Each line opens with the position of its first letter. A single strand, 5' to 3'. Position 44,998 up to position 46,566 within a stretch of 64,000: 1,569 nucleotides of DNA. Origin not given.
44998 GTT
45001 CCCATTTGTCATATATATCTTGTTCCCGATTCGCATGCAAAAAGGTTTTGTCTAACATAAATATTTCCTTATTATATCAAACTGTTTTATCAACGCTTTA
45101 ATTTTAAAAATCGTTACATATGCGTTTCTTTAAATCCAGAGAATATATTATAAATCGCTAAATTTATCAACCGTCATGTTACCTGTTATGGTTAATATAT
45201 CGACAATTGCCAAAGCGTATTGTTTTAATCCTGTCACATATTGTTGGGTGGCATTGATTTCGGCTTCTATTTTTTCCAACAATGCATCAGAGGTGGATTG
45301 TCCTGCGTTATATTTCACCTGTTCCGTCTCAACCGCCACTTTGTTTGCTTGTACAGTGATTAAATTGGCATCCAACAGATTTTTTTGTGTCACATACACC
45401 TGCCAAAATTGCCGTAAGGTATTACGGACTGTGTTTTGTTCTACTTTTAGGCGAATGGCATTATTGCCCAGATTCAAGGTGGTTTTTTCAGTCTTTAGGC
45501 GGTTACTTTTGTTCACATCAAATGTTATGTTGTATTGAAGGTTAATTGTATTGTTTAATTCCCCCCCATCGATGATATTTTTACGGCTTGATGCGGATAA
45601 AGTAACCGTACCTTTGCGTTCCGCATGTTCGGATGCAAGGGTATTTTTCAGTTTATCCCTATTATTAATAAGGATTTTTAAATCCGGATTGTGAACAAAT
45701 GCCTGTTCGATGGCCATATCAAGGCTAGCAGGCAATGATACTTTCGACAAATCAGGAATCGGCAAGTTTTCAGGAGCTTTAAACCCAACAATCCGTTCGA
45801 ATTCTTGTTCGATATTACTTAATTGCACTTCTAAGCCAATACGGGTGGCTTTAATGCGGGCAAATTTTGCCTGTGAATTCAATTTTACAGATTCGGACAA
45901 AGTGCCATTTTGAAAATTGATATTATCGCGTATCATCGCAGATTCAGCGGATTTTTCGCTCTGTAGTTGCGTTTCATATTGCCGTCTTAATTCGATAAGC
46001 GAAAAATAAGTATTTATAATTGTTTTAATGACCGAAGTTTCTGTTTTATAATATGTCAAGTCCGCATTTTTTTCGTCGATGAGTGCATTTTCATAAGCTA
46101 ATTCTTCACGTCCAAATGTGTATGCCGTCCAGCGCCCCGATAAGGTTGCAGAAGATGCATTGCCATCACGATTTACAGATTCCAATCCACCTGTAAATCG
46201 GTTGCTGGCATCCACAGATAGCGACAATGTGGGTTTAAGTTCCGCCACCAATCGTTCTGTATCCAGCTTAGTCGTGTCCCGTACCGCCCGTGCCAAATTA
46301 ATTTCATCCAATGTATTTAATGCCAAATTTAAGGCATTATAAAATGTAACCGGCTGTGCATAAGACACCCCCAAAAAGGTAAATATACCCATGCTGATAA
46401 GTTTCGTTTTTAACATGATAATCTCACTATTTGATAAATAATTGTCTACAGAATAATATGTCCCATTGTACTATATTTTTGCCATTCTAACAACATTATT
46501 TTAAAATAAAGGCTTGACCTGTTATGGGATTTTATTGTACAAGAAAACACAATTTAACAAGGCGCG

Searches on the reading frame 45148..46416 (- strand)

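Call 63: search_protein_families(library=pfam, proteins=[window:45148-46416:-], max_evalue=1)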
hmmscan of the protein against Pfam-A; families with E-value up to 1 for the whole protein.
window:45148-46416:- (422 aa): 2 families
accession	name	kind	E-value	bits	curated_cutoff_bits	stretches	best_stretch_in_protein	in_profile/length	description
PF02321.23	OEP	-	2.1e-22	80.3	22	2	28-211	4-187/187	Outer membrane efflux protein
PF09055.16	Sod_Ni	-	0.26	12.3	25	1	318-385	50-118/127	Nickel-containing superoxide dismutase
